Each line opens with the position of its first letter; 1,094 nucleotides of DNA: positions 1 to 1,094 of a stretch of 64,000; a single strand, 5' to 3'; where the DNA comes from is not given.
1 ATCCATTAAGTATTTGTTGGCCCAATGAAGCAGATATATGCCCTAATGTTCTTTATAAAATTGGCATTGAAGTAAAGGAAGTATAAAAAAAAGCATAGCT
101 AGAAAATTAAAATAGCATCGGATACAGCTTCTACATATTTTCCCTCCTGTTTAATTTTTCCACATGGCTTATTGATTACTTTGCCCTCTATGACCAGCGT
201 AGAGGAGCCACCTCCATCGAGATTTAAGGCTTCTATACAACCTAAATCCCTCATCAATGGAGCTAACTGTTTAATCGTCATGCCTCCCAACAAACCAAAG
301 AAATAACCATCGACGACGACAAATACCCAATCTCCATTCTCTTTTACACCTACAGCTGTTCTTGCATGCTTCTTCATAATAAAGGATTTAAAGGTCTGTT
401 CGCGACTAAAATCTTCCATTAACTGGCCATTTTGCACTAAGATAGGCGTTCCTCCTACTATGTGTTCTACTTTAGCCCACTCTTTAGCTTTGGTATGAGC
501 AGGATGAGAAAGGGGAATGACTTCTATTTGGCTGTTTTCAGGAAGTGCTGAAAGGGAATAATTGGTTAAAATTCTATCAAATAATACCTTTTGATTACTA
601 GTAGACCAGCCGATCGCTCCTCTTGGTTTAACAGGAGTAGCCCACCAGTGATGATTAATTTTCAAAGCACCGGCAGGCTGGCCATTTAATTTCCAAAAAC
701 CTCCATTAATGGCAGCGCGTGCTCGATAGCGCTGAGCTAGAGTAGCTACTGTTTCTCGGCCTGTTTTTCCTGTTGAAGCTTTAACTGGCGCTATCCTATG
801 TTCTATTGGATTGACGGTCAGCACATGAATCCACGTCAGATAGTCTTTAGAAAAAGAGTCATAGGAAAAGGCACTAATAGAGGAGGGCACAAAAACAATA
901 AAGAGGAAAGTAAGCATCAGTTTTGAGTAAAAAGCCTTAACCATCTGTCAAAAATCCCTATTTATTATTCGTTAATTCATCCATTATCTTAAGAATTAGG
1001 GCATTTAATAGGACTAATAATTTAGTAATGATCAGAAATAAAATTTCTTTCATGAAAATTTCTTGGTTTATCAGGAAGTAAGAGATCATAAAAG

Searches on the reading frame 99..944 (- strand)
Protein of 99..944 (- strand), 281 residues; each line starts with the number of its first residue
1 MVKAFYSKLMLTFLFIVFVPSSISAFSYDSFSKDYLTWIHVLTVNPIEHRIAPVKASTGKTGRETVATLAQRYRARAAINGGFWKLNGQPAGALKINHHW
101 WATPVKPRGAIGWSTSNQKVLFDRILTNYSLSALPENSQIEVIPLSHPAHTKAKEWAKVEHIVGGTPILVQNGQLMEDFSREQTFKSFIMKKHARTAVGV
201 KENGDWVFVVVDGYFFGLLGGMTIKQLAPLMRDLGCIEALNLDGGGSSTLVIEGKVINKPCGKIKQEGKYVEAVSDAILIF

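Call 13: search_protein_families(library=pfam, proteins=[window:99-944:-], max_evalue=0.001)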
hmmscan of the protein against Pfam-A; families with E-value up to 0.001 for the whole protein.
window:99-944:- (281 aa): 1 family
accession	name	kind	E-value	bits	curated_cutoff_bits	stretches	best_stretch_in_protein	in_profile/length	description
PF09992.14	NAGPA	-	8.5e-34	117.6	25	1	75-280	3-168/169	Phosphodiester glycosidase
